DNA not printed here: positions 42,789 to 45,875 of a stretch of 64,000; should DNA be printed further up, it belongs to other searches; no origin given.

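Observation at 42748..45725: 928-aa lipoprotein combining Big_2 Ig-like domains, plant-receptor-type LRRs (LSGxIP) and an unclassified 46-aa repeat array, immediately downstream of tRNA-Asn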

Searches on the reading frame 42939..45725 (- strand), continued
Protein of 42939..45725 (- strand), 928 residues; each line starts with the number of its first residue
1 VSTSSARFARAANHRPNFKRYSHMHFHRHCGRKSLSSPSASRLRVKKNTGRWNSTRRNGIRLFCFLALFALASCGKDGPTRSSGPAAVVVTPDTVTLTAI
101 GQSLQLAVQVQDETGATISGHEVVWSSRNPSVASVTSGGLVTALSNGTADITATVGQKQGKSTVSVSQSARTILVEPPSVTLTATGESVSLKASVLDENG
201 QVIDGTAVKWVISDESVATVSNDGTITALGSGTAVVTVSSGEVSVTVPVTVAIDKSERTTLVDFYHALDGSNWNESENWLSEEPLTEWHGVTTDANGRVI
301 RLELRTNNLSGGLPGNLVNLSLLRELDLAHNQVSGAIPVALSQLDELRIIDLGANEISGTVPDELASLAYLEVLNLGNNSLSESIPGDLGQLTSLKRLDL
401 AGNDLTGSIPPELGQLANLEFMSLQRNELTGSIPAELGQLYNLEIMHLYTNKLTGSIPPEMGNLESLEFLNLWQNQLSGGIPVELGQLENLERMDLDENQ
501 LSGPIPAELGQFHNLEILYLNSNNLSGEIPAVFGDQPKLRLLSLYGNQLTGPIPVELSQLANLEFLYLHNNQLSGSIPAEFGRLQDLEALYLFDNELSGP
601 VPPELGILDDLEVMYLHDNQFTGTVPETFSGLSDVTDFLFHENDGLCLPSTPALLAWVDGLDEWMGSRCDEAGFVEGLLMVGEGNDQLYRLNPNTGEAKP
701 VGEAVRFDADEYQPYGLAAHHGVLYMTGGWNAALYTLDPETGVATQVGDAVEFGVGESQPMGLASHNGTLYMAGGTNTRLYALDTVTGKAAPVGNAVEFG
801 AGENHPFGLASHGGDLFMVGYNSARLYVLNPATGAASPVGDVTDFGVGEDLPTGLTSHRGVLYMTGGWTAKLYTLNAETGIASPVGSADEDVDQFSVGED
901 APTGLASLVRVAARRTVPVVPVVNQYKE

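Call 47: find_homologous_proteins(query=window:42942-45656:-, max_evalue=1e-30)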
Query window:42942-45656:- (905 aa): 7622 proteins with E <= 1e-30 among 8000 candidates; the best 120 are listed.
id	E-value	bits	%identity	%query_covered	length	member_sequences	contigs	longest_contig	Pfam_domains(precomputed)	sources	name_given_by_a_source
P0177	0.0e+0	1069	50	61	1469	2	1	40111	PF23598.2,PF24758.2,PF22359.3,PF00775.28,PF25013.1,PF13620.13,PF02368.25,PF20578.5,PF13855.13,PF23211.1,PF26918.1,PF24107.2,PF21764.4,PF10670.16,PF26182.1,PF02369.23,PF25019.1,PF00560.40,PF12799.14,PF05688.18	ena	-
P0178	3.6e-294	997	50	57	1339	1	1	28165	PF23598.2,PF22359.3,PF00775.28,PF25013.1,PF13620.13,PF02368.25,PF20578.5,PF13855.13,PF26918.1,PF21764.4,PF26182.1,PF02369.23,PF25019.1,PF00560.40,PF12799.14,PF05688.18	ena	-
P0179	1.2e-288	978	-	-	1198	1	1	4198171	PF23598.2,PF25558.1,PF17789.8,PF25354.2,PF22359.3,PF13620.13,PF02368.25,PF13855.13,PF13256.12,PF26918.1,PF21764.4,PF26182.1,PF24797.2,PF02369.23,PF00560.40,PF22769.2,PF14338.13,PF01981.22,PF12799.14,PF05688.18,PF27334.1,PF05968.17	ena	-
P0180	1.1e-283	962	42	43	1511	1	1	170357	PF23598.2,PF24758.2,PF24141.2,PF00560.40,PF12799.14,PF13855.13,PF23211.1,PF19078.7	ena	-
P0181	5.1e-282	956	40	44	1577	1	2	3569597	PF23598.2,PF24758.2,PF24141.2,PF00560.40,PF12799.14,PF13855.13,PF23211.1,PF19078.7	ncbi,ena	-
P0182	3.0e-281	954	40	44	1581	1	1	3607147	PF23598.2,PF24758.2,PF24141.2,PF00560.40,PF12799.14,PF13855.13,PF23211.1,PF19078.7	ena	-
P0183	6.4e-281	953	40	49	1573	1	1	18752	PF23598.2,PF26182.1,PF24758.2,PF02369.23,PF00560.40,PF12799.14,PF22359.3,PF02368.25,PF13855.13,PF26918.1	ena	-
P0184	1.1e-274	932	41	38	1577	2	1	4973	PF23598.2,PF24758.2,PF01650.24,PF24141.2,PF00560.40,PF12799.14,PF25013.1,PF13855.13,PF00041.28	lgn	-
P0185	1.3e-271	922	41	41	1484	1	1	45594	PF23598.2,PF24758.2,PF00560.40,PF12799.14,PF25013.1,PF13855.13,PF23211.1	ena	-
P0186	2.1e-270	918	38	65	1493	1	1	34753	PF23598.2,PF24758.2,PF24141.2,PF22359.3,PF25013.1,PF02368.25,PF13855.13,PF26918.1,PF26182.1,PF02369.23,PF25019.1,PF00560.40,PF12799.14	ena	-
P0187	1.2e-266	906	40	44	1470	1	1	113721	PF23598.2,PF24758.2,PF24141.2,PF00560.40,PF12799.14,PF13855.13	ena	-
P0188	6.0e-264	897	49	43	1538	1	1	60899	PF23598.2,PF24758.2,PF24141.2,PF00560.40,PF00028.24,PF12799.14,PF13855.13,PF23211.1,PF00082.28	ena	-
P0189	1.3e-260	886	40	64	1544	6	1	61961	PF21764.4,PF23598.2,PF26182.1,PF24758.2,PF02369.23,PF00560.40,PF12799.14,PF22359.3,PF02368.25,PF13855.13,PF26918.1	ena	-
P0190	3.0e-258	878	40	66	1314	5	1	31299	PF23598.2,PF24758.2,PF24141.2,PF22359.3,PF02368.25,PF13855.13,PF26918.1,PF26182.1,PF02369.23,PF25019.1,PF00560.40,PF12799.14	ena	-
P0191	6.1e-253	860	42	47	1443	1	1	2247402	PF23598.2,PF26182.1,PF02369.23,PF00560.40,PF12799.14,PF22359.3,PF02368.25,PF20578.5,PF13855.13,PF23211.1,PF26918.1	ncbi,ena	-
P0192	1.1e-251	856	45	47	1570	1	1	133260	PF23598.2,PF24758.2,PF24141.2,PF22359.3,PF02368.25,PF13855.13,PF26918.1,PF21764.4,PF26182.1,PF02369.23,PF25019.1,PF00560.40,PF12799.14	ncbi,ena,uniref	ncbi:leucine-rich repeat domain-containing protein [Candidatus Palauibacter sp.]|uniref:leucine-rich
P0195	5.4e-248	844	41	63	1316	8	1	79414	PF23598.2,PF24758.2,PF25354.2,PF22359.3,PF02368.25,PF13855.13,PF23211.1,PF26918.1,PF26182.1,PF02369.23,PF00560.40,PF12799.14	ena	-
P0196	4.2e-247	841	36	61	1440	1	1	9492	PF23598.2,PF24758.2,PF24141.2,PF22359.3,PF13620.13,PF02368.25,PF13855.13,PF26918.1,PF26182.1,PF02369.23,PF00560.40,PF12799.14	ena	-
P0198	6.7e-246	837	44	55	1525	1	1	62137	PF23598.2,PF22359.3,PF13620.13,PF02368.25,PF13855.13,PF26918.1,PF21764.4,PF26182.1,PF02369.23,PF21461.4,PF25019.1,PF00560.40,PF12799.14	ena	-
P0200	2.7e-245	835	43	43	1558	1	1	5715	PF23598.2,PF26182.1,PF00560.40,PF12799.14,PF22359.3,PF02368.25,PF13855.13,PF23211.1,PF26918.1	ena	-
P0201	7.3e-245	833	35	66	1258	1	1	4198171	PF23598.2,PF17789.8,PF22359.3,PF00775.28,PF13620.13,PF02368.25,PF13855.13,PF26918.1,PF24107.2,PF10670.16,PF26182.1,PF02369.23,PF00560.40,PF12799.14,PF05688.18,PF13115.12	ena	-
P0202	1.4e-244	833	-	-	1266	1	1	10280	PF23598.2,PF25558.1,PF17789.8,PF22359.3,PF13620.13,PF02368.25,PF13855.13,PF26918.1,PF21764.4,PF26182.1,PF24797.2,PF02369.23,PF00560.40,PF22769.2,PF14338.13,PF01981.22,PF12799.14,PF05688.18,PF27334.1,PF05968.17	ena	-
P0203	2.2e-244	832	38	64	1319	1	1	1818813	PF23598.2,PF22359.3,PF02368.25,PF20578.5,PF13855.13,PF23211.1,PF26918.1,PF21764.4,PF26182.1,PF02369.23,PF13927.13,PF21461.4,PF00560.40,PF12799.14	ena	-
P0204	6.0e-244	830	40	43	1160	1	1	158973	PF21764.4,PF23598.2,PF26182.1,PF24758.2,PF00560.40,PF12799.14,PF22359.3,PF02368.25,PF13855.13,PF26918.1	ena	-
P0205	5.9e-243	827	44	62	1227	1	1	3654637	PF23598.2,PF22359.3,PF13620.13,PF02368.25,PF13855.13,PF23211.1,PF26918.1,PF26182.1,PF02369.23,PF25019.1,PF00560.40,PF12799.14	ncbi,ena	-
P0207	1.2e-241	823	38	67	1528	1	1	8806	PF23598.2,PF26182.1,PF02369.23,PF10462.16,PF00560.40,PF12799.14,PF22359.3,PF02368.25,PF13855.13,PF26918.1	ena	-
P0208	9.7e-241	820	41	41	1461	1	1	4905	PF23598.2,PF26182.1,PF24758.2,PF00560.40,PF17766.8,PF12799.14,PF22359.3,PF02368.25,PF13855.13,PF23211.1,PF26918.1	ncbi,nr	ncbi:MAG: hypothetical protein F4059_07980, partial [Gemmatimonadetes bacterium]|nr:hypothetical pro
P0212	3.9e-236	805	40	43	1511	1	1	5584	PF23598.2,PF26182.1,PF24758.2,PF02369.23,PF25019.1,PF00560.40,PF12799.14,PF22359.3,PF02368.25,PF13855.13,PF26918.1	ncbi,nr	ncbi:MAG: hypothetical protein F4X00_06965, partial [Gemmatimonadetes bacterium]|nr:hypothetical pro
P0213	1.5e-235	803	44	49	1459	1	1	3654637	PF23598.2,PF22359.3,PF13620.13,PF02368.25,PF13855.13,PF26918.1,PF21764.4,PF26182.1,PF02369.23,PF21461.4,PF25019.1,PF00560.40,PF12799.14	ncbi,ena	-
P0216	4.4e-233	795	45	60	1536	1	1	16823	PF23598.2,PF26182.1,PF24758.2,PF10462.16,PF25019.1,PF00560.40,PF12799.14,PF22359.3,PF02368.25,PF13855.13,PF26918.1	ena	-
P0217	6.4e-233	794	42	62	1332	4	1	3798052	PF23598.2,PF24758.2,PF24141.2,PF22359.3,PF25013.1,PF02368.25,PF13855.13,PF23211.1,PF26918.1,PF26182.1,PF02369.23,PF26769.1,PF25019.1,PF00560.40,PF12799.14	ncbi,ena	-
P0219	3.1e-231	788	41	47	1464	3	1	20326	PF23598.2,PF22359.3,PF02368.25,PF20578.5,PF13855.13,PF23211.1,PF26918.1,PF21764.4,PF26182.1,PF02369.23,PF00560.40,PF12799.14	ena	-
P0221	1.4e-230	786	34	61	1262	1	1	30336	PF21764.4,PF23598.2,PF26182.1,PF24758.2,PF02369.23,PF00560.40,PF12799.14,PF22359.3,PF02368.25,PF13855.13,PF26918.1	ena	-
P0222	2.3e-230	786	34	62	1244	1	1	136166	PF23598.2,PF24758.2,PF22359.3,PF02368.25,PF13855.13,PF23211.1,PF26918.1,PF26182.1,PF02369.23,PF26769.1,PF25019.1,PF00560.40,PF12799.14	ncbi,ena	-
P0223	4.0e-229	781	39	61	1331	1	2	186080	PF23598.2,PF24758.2,PF22359.3,PF02368.25,PF13855.13,PF23211.1,PF26918.1,PF26182.1,PF02369.23,PF21461.4,PF25019.1,PF00560.40,PF12799.14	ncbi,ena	-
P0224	6.6e-229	781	37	63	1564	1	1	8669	PF23598.2,PF24758.2,PF22359.3,PF02368.25,PF13855.13,PF23211.1,PF26918.1,PF21764.4,PF26182.1,PF02369.23,PF25019.1,PF00560.40,PF12799.14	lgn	-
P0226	6.2e-228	777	42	65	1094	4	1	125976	PF21764.4,PF23598.2,PF26182.1,PF02369.23,PF25019.1,PF00560.40,PF12799.14,PF22359.3,PF02368.25,PF13855.13,PF26918.1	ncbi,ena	-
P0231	6.1e-226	771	41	62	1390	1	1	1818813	PF21764.4,PF23598.2,PF26182.1,PF02369.23,PF00560.40,PF12799.14,PF22359.3,PF02368.25,PF13855.13,PF26918.1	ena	-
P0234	3.1e-225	769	42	55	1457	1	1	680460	PF23598.2,PF25019.1,PF00560.40,PF12799.14,PF02368.25,PF13855.13,PF23211.1,PF26918.1,PF09134.17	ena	-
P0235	5.3e-225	768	38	66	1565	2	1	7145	PF23598.2,PF10462.16,PF26769.1,PF00560.40,PF12799.14,PF22359.3,PF02368.25,PF13855.13,PF23211.1,PF26918.1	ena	-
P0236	6.2e-225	768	40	65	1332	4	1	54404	PF23598.2,PF26182.1,PF02369.23,PF25019.1,PF00560.40,PF12799.14,PF22359.3,PF02368.25,PF13855.13,PF26918.1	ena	-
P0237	1.4e-224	766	36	65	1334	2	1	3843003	PF23598.2,PF24758.2,PF22359.3,PF02368.25,PF13855.13,PF23211.1,PF26918.1,PF21764.4,PF26182.1,PF02369.23,PF21461.4,PF25019.1,PF00560.40,PF12799.14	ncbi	-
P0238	2.5e-224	766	41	54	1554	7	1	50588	PF23598.2,PF00560.40,PF12799.14,PF22359.3,PF02368.25,PF13855.13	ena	-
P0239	3.4e-224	765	41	55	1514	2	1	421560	PF23598.2,PF24758.2,PF22359.3,PF02368.25,PF13855.13,PF23211.1,PF26918.1,PF26182.1,PF02369.23,PF10462.16,PF25019.1,PF00560.40,PF12799.14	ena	-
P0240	4.2e-224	765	36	53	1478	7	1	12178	PF23598.2,PF26182.1,PF00560.40,PF12799.14,PF02368.25,PF13855.13,PF23211.1,PF26918.1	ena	-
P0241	1.5e-223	763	42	62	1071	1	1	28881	PF15534.12,PF23598.2,PF17789.8,PF18246.7,PF17766.8,PF22359.3,PF00775.28,PF13620.13,PF02368.25,PF13855.13,PF26918.1,PF24107.2,PF21764.4,PF10670.16,PF26182.1,PF02369.23,PF00560.40,PF22769.2,PF12799.14,PF05688.18,PF01835.26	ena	-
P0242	2.5e-223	762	35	66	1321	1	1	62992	PF23598.2,PF26182.1,PF02369.23,PF00560.40,PF12799.14,PF22359.3,PF02368.25,PF13855.13,PF26918.1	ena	-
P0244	8.9e-222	757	43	46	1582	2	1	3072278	PF23598.2,PF24758.2,PF24141.2,PF25019.1,PF00560.40,PF12799.14,PF02368.25,PF13855.13,PF23211.1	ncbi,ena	-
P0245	1.5e-221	756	39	65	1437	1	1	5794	PF23598.2,PF24758.2,PF22359.3,PF02368.25,PF13855.13,PF26918.1,PF21764.4,PF26182.1,PF02369.23,PF25019.1,PF00560.40,PF12799.14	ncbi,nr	ncbi:MAG: Ig-like domain-containing protein, partial [Gemmatimonadota bacterium]|nr:Ig-like domain-c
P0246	2.7e-221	756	34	64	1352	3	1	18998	PF23598.2,PF26182.1,PF02369.23,PF24141.2,PF00560.40,PF12799.14,PF22359.3,PF02368.25,PF13855.13,PF23211.1,PF26918.1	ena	-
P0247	3.0e-221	755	35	70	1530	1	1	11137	PF23598.2,PF24758.2,PF22359.3,PF25013.1,PF02368.25,PF13855.13,PF26918.1,PF26182.1,PF02369.23,PF10462.16,PF25019.1,PF00560.40,PF12799.14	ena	-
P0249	9.2e-221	754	41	56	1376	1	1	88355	PF23598.2,PF22359.3,PF02368.25,PF20578.5,PF13855.13,PF23211.1,PF26918.1,PF21764.4,PF11102.14,PF26182.1,PF02369.23,PF00560.40,PF12799.14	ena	-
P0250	1.1e-220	753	34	65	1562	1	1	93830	PF23598.2,PF24758.2,PF22359.3,PF02368.25,PF13855.13,PF26918.1,PF21764.4,PF26182.1,PF02369.23,PF25019.1,PF00560.40,PF12799.14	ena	-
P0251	1.3e-219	750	43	50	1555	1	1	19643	PF23598.2,PF02369.23,PF24141.2,PF00560.40,PF12799.14,PF22359.3,PF02368.25,PF13855.13,PF26918.1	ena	-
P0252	1.5e-219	750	35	63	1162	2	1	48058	PF21764.4,PF23598.2,PF26182.1,PF24758.2,PF02369.23,PF00560.40,PF12799.14,PF22359.3,PF02368.25,PF13855.13,PF26918.1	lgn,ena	-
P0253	2.4e-219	749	39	55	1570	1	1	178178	PF23598.2,PF24758.2,PF25354.2,PF22359.3,PF02368.25,PF13855.13,PF26918.1,PF26182.1,PF02369.23,PF10462.16,PF00560.40,PF12799.14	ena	-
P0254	3.1e-219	749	42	56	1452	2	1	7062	PF23598.2,PF24758.2,PF22359.3,PF25013.1,PF02368.25,PF13855.13,PF26918.1,PF13516.13,PF26182.1,PF25019.1,PF00560.40,PF12799.14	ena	-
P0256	1.1e-218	747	50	44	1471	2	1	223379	PF23598.2,PF24758.2,PF02369.23,PF10462.16,PF25019.1,PF00560.40,PF12799.14,PF02368.25,PF13855.13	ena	-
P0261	1.3e-216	740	37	53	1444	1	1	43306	PF23598.2,PF26182.1,PF00560.40,PF12799.14,PF22359.3,PF02368.25,PF13855.13,PF26918.1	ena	-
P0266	4.7e-216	738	40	68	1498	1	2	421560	PF23598.2,PF26182.1,PF24758.2,PF02369.23,PF10462.16,PF00560.40,PF12799.14,PF22359.3,PF02368.25,PF13855.13,PF26918.1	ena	-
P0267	2.3e-215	736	39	52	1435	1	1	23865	PF23598.2,PF25019.1,PF00560.40,PF12799.14,PF02368.25,PF13855.13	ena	-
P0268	6.6e-215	734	34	58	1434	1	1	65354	PF23598.2,PF26182.1,PF02369.23,PF00560.40,PF12799.14,PF02368.25,PF13855.13,PF26918.1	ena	-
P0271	5.3e-214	731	41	66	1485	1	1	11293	PF23598.2,PF26182.1,PF02369.23,PF25354.2,PF25019.1,PF00560.40,PF12799.14,PF22359.3,PF02368.25,PF13855.13,PF26918.1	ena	-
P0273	8.5e-214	731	42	64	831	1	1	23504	PF23598.2,PF24141.2,PF22359.3,PF25013.1,PF02368.25,PF13855.13,PF26918.1,PF26182.1,PF02369.23,PF26769.1,PF25019.1,PF00560.40,PF12799.14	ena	-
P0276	4.9e-213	728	69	55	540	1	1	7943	PF23598.2,PF26182.1,PF02369.23,PF25019.1,PF00560.40,PF12799.14,PF22359.3,PF02368.25,PF13855.13,PF26918.1,PF09134.17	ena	-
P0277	5.2e-213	728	36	63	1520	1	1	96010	PF23598.2,PF24141.2,PF22359.3,PF25013.1,PF02368.25,PF13855.13,PF23211.1,PF26918.1,PF26182.1,PF02369.23,PF10462.16,PF25019.1,PF00560.40,PF12799.14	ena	-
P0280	6.4e-213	728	46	64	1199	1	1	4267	PF23598.2,PF24758.2,PF22359.3,PF02368.25,PF13855.13,PF26918.1,PF21764.4,PF26182.1,PF02369.23,PF00560.40,PF12799.14,PF09134.17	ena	-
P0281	7.4e-213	728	42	65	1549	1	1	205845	PF23598.2,PF24141.2,PF22359.3,PF02368.25,PF13855.13,PF23211.1,PF26918.1,PF26182.1,PF02369.23,PF25019.1,PF00560.40,PF12799.14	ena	-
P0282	8.9e-213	727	41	57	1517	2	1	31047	PF23598.2,PF24758.2,PF22359.3,PF25013.1,PF02368.25,PF13855.13,PF23211.1,PF26918.1,PF26182.1,PF02369.23,PF10462.16,PF25019.1,PF00560.40,PF12799.14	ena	-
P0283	2.5e-212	726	39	66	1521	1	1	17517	PF23598.2,PF22359.3,PF00775.28,PF25013.1,PF13620.13,PF02368.25,PF13855.13,PF26918.1,PF26182.1,PF02369.23,PF10462.16,PF00560.40,PF12799.14,PF05688.18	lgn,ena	-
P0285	9.3e-212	724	44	46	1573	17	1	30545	PF23598.2,PF24758.2,PF22359.3,PF02368.25,PF13855.13,PF26918.1,PF21764.4,PF26182.1,PF02369.23,PF10462.16,PF00560.40,PF12799.14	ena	-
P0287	2.2e-211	723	35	65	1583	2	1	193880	PF23598.2,PF26182.1,PF10462.16,PF25019.1,PF00560.40,PF12799.14,PF22359.3,PF02368.25,PF13855.13,PF23211.1,PF26918.1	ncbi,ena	-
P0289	6.0e-211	721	45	40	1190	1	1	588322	PF23598.2,PF22359.3,PF13620.13,PF02368.25,PF20578.5,PF13855.13,PF26918.1,PF21764.4,PF26182.1,PF02369.23,PF00560.40,PF12799.14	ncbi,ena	-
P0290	4.3e-210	718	42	54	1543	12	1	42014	PF23598.2,PF24141.2,PF25019.1,PF00560.40,PF12799.14,PF02368.25,PF13855.13,PF23211.1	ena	-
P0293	5.2e-210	718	40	67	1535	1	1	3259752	PF23598.2,PF24141.2,PF22359.3,PF02368.25,PF13855.13,PF26918.1,PF26182.1,PF02369.23,PF10462.16,PF25019.1,PF00560.40,PF12799.14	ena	-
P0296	1.5e-209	717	40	66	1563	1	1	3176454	PF23598.2,PF26182.1,PF02369.23,PF10462.16,PF00560.40,PF12799.14,PF22359.3,PF02368.25,PF13855.13,PF23211.1,PF26918.1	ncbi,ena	-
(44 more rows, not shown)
